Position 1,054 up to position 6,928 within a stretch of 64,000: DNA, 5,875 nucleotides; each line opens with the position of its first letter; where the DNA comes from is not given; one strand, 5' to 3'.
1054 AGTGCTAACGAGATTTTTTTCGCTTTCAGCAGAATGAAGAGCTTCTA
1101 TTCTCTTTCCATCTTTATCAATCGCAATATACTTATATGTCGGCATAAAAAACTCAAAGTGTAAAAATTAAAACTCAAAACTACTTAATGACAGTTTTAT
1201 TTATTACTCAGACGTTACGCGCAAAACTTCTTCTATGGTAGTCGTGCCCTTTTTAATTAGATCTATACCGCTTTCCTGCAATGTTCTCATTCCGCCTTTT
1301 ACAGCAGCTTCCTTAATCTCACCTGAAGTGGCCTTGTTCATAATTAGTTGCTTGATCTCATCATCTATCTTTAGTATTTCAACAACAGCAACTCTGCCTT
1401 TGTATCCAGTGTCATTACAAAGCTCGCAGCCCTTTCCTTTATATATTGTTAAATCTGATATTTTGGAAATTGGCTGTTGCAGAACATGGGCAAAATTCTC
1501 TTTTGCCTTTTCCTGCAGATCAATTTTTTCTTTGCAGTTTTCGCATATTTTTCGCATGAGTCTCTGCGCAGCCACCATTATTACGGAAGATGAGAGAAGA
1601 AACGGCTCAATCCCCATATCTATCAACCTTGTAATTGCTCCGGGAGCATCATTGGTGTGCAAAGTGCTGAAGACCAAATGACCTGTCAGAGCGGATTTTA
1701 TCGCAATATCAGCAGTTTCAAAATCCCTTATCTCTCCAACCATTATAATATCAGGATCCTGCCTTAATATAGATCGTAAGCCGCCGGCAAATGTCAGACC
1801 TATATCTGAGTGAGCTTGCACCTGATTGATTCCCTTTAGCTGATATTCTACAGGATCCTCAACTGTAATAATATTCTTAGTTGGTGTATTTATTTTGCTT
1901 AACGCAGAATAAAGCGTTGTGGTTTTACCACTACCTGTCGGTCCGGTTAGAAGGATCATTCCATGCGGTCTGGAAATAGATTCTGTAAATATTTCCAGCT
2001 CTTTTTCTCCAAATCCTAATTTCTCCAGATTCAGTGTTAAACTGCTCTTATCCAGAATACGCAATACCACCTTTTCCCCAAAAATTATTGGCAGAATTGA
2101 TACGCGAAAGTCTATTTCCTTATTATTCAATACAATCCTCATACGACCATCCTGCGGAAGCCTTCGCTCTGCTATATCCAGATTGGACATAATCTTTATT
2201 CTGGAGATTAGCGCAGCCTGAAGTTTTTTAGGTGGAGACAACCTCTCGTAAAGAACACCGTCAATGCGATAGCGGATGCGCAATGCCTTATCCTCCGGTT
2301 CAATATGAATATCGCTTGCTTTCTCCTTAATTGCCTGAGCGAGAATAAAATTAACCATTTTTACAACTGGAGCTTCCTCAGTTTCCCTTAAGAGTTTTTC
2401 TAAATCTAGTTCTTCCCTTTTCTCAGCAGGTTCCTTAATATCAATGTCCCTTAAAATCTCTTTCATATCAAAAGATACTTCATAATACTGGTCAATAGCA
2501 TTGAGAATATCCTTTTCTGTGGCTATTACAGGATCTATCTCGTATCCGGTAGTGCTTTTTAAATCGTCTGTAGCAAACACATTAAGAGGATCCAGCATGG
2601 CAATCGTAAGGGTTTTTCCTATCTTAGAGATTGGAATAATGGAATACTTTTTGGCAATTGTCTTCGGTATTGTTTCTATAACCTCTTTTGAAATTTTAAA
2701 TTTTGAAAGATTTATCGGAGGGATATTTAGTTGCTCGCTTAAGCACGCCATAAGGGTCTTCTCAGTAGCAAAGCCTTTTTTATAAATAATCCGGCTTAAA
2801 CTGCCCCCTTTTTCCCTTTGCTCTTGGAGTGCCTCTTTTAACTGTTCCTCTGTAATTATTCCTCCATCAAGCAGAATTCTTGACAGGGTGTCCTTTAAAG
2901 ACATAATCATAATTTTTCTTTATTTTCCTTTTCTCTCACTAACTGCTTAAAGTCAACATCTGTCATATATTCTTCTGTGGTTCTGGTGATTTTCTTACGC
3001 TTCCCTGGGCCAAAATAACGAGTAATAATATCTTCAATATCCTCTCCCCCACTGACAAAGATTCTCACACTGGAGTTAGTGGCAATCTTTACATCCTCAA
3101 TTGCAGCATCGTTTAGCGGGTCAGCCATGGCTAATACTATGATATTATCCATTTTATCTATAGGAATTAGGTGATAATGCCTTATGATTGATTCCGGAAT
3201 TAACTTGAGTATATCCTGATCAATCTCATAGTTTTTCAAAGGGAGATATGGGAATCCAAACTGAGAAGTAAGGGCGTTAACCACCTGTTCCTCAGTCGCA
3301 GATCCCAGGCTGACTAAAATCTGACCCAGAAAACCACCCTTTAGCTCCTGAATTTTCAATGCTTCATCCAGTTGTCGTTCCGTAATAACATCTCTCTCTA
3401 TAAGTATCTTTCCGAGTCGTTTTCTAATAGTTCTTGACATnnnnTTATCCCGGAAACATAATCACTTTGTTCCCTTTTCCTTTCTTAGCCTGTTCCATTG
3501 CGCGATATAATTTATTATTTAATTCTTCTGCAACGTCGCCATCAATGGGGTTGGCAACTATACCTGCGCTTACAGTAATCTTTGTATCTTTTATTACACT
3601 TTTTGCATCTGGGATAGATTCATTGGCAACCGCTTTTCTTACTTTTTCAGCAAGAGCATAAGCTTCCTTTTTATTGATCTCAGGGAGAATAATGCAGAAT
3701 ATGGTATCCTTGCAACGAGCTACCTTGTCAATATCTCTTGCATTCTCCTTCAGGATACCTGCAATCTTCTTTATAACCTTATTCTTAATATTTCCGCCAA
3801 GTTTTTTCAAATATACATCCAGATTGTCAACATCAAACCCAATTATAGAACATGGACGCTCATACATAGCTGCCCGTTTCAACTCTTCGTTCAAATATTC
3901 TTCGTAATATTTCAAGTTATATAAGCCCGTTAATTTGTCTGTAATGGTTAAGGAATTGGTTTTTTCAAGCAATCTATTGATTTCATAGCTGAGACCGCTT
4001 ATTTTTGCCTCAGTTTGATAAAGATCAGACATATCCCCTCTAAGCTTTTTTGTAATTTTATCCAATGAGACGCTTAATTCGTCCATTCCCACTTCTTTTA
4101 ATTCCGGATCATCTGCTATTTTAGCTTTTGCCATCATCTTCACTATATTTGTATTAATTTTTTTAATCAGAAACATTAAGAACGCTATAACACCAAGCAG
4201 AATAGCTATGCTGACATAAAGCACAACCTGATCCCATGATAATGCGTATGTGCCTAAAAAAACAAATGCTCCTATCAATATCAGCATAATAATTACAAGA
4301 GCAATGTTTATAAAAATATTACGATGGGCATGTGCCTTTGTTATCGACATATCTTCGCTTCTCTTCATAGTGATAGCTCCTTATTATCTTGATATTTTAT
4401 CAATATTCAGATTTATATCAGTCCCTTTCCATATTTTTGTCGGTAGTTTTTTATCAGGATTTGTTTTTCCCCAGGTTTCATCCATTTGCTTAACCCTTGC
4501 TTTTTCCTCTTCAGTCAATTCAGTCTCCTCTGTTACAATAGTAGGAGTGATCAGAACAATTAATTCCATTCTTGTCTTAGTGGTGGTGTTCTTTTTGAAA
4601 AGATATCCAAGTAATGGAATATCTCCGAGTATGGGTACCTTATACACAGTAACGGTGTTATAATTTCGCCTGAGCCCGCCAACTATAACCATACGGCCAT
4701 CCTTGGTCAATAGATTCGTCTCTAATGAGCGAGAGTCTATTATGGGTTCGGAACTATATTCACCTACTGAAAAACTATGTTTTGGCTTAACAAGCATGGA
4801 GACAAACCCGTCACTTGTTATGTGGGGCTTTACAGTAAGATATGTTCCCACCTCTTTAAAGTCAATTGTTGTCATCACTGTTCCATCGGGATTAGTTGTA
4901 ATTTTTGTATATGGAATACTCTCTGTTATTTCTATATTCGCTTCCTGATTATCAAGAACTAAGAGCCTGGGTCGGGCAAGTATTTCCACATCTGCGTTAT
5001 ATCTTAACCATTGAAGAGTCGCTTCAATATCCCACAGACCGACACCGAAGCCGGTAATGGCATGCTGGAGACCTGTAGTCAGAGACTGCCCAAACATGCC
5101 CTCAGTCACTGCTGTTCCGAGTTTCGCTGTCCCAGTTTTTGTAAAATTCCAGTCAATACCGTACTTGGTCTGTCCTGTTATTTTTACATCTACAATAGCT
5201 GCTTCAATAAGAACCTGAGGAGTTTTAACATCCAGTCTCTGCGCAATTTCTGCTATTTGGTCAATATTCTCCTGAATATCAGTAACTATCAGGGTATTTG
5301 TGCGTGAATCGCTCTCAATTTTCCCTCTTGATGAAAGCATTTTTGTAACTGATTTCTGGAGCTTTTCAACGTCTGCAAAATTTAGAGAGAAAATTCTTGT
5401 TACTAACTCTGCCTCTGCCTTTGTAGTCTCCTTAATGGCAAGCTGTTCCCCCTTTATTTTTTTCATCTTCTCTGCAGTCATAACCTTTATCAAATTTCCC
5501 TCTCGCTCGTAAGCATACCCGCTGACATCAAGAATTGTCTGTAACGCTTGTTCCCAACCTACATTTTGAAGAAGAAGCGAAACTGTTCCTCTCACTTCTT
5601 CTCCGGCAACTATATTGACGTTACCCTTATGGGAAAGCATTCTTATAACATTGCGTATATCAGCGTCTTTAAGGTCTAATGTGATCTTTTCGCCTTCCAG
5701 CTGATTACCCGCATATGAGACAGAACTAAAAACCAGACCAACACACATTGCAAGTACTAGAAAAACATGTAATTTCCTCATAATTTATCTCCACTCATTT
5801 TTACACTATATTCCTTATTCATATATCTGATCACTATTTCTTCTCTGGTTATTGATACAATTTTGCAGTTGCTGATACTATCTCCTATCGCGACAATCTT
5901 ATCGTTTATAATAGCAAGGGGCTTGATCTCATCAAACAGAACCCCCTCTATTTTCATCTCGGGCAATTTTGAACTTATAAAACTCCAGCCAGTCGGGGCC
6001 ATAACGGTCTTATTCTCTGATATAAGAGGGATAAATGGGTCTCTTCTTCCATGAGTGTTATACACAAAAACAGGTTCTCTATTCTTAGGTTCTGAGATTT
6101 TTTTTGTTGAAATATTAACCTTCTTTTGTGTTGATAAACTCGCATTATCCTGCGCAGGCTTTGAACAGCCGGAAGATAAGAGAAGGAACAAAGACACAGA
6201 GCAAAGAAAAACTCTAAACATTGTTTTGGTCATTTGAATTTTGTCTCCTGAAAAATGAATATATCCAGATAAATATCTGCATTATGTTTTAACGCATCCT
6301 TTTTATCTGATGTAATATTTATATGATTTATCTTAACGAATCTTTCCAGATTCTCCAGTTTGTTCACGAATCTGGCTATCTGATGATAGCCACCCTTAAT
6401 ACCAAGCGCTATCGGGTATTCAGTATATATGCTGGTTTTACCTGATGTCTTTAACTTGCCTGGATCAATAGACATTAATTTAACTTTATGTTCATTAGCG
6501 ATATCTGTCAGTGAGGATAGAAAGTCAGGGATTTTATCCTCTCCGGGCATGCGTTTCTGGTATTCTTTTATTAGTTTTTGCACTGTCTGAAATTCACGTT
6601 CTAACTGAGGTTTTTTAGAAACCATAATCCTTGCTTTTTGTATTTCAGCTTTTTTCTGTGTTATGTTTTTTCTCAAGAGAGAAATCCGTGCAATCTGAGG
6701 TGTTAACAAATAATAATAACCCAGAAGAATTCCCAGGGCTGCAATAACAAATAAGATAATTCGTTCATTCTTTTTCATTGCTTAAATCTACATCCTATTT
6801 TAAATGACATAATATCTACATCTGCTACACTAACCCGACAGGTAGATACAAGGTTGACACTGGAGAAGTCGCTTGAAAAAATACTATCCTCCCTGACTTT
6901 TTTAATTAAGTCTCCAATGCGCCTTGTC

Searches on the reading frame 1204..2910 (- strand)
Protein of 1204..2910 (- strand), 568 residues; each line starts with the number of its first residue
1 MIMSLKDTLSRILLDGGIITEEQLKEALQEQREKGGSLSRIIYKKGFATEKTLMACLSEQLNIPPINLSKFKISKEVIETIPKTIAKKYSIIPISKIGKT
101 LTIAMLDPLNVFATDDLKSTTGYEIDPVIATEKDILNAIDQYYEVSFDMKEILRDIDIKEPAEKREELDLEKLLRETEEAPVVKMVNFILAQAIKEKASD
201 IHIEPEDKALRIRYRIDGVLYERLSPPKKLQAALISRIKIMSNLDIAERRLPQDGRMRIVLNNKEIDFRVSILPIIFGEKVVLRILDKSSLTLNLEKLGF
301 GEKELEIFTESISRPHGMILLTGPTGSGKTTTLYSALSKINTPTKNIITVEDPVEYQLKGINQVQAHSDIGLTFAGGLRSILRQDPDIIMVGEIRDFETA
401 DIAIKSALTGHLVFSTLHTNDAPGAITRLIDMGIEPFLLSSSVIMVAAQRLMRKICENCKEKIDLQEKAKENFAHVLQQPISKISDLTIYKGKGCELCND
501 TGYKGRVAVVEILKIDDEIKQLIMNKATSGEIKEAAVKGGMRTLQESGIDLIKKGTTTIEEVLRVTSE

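Call 11: search_protein_families(library=pfam, proteins=[window:1204-2910:-], max_evalue=0.001)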
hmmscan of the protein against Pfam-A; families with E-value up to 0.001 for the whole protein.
window:1204-2910:- (568 aa): 6 families
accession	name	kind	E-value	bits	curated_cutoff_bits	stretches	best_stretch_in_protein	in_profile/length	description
PF00437.27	T2SSE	-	1.5e-146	488.2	24.9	1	176-564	2-370/370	Type II/IV secretion system protein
PF05157.20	MshEN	-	1e-20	73.9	23.1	1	61-144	1-85/90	MshEN domain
PF12775.13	AAA_7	-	0.00017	21.6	25.8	0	306-347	23-64/181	P-loop containing dynein motor region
PF25199.1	nSTAND_NTPase5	-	0.00051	20.3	34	0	313-359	38-85/145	Novel STAND NTPase 5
PF13479.12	AAA_24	-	0.00074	19.8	27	0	318-343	4-23/195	AAA domain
PF13401.12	AAA_22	-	0.00081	20.2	27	0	315-355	4-44/130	AAA domain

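Call 35: search_protein_families(library=ncbifam, proteins=[window:1204-2910:-], max_evalue=0.001)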
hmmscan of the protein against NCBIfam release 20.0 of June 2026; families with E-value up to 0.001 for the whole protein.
window:1204-2910:- (568 aa): 21 families
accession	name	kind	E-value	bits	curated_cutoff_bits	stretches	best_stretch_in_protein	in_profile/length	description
TIGR02538.1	type_IV_pilB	equivalog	2.9e-210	699.7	675.65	1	9-567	2-563/564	type IV-A pilus assembly ATPase PilB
TIGR02533.1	type_II_gspE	equivalog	6.2e-195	648.5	630.25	1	79-566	2-486/486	type II secretion system ATPase GspE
NF053534.1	T4PilAsmATPsTfpB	equivalog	6.1e-149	497.1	850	1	48-566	63-582/584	type IV pilus assembly ATPase TfpB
NF007755.0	PRK10436.1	equivalog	2.9e-146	487.8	617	1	83-566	11-459/465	type II secretion system protein GspE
NF041000.1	ATPase_ComGA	equivalog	1.6e-78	263.4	300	1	189-453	3-266/267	competence type IV pilus ATPase ComGA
TIGR01420.1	pilT_fam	subfamily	3e-58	197.7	319.1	1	188-454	4-270/343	PilT/PilU family type 4a pilus ATPase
TIGR02525.1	plasmid_TraJ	equivalog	5.7e-27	94.6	368.3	1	294-432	131-272/372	plasmid transfer ATPase TraJ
TIGR02524.1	dot_icm_DotB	equivalog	2.5e-21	76.3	463.3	1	309-431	127-258/358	Dot/Icm type IV secretion system ATPase DotB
TIGR02782.1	TrbB_P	equivalog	4.8e-18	65.5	304.55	1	314-431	134-254/303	P-type conjugative transfer ATPase TrbB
NF008411.1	PRK11234.1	equivalog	1.6e-16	59.9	1170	1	7-148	482-622/723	cyclic di-3',5'-guanylate-activated glycosyltransferase NfrB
NF010469.0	PRK13894.1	subfamily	4.9e-16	59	508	1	309-430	143-265/320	conjugal transfer ATPase TrbB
NF058587.1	archaellum_moto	equivalog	1.7e-15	56.7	550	1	319-434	278-398/527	archaellum flagellar ATPase motor FlaI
TIGR02788.1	VirB11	equivalog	5.8e-14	51.8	249.95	1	314-433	142-266/308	P-type DNA transfer ATPase VirB11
NF053729.1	c-di-GMP_motif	domain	7.2e-14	51.3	38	1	11-60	4-53/53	cyclic di-GMP-binding domain-containing protein, MshE-related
NF010407.0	PRK13833.1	subfamily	9.9e-14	51.5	499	1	307-433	136-263/323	conjugal transfer protein TrbB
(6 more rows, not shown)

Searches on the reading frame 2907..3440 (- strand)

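Call 11: search_protein_families(library=pfam, proteins=[window:2907-3440:-], max_evalue=0.001)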
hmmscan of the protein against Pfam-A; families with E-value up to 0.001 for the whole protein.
window:2907-3440:- (177 aa): 1 family
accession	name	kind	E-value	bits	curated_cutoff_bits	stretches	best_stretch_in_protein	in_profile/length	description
PF05157.20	MshEN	-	8.3e-18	64.6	23.1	1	61-147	1-88/90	MshEN domain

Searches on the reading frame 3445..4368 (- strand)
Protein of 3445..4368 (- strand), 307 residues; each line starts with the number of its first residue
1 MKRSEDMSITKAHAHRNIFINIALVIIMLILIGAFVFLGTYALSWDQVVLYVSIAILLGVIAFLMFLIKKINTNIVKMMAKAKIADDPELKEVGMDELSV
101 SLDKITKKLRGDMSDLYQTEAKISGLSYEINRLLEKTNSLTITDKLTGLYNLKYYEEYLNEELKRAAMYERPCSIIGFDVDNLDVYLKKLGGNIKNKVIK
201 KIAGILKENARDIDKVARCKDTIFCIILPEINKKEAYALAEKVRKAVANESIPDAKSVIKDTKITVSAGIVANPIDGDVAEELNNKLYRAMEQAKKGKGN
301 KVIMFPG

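Call 11: search_protein_families(library=pfam, proteins=[window:3445-4368:-], max_evalue=0.001)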
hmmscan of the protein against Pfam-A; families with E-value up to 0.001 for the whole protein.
window:3445-4368:- (307 aa): 2 families
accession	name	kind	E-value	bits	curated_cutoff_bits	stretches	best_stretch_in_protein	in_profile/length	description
PF00990.26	GGDEF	-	9.2e-27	94.2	23.8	1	142-300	2-160/161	Diguanylate cyclase, GGDEF domain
PF01925.25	TauE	-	0.00014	22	32.6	1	9-71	49-112/237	Sulfite exporter TauE/SafE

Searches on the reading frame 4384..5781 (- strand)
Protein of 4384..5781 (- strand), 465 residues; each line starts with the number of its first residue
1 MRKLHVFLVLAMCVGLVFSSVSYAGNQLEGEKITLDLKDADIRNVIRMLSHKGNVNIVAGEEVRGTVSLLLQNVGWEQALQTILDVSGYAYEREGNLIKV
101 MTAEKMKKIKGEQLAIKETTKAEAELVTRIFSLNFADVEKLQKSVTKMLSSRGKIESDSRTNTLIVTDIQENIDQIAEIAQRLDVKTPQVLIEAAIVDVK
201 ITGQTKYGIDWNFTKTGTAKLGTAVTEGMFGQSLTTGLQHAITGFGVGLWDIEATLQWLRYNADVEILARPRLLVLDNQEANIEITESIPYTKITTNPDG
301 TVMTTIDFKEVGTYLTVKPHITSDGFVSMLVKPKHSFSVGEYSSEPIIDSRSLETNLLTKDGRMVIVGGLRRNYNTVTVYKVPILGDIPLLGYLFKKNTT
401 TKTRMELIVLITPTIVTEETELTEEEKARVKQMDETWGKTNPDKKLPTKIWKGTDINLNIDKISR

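Call 11: search_protein_families(library=pfam, proteins=[window:4384-5781:-], max_evalue=0.001)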
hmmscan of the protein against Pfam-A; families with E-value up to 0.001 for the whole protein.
window:4384-5781:- (465 aa): 4 families
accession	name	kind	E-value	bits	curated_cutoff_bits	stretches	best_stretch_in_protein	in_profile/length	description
PF00263.26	Secretin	-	1e-44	152.5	27.5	1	260-416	3-168/169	Bacterial type II and III secretion system protein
PF03958.22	Secretin_N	-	3.7e-14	53.1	28.2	1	128-189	1-69/69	Bacterial type II/III secretion system short domain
PF07660.19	STN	-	3.5e-09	36.7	28.4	1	55-101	1-50/52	Secretin and TonB N terminus short domain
PF21305.2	type_II_gspD_N0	-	2.9e-08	33.9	27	1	35-100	1-71/71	GspD-like, N0 domain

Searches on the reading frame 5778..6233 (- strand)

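Call 11: search_protein_families(library=pfam, proteins=[window:5778-6233:-], max_evalue=0.001)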
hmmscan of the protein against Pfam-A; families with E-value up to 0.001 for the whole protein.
window:5778-6233:- (151 aa): 1 family
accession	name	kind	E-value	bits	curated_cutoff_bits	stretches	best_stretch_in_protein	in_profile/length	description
PF16537.11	T2SSB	-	8.5e-06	25.8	28.4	1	90-145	1-59/60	Type II secretion system protein B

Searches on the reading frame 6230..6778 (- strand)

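Call 11: search_protein_families(library=pfam, proteins=[window:6230-6778:-], max_evalue=0.001)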
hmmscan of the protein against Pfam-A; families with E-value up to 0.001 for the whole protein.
window:6230-6778:- (182 aa): 1 family
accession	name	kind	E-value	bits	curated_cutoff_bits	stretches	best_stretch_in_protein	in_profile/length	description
PF04350.18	PilO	-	2.6e-20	73.5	22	1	37-166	6-135/145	Pilus assembly protein, PilO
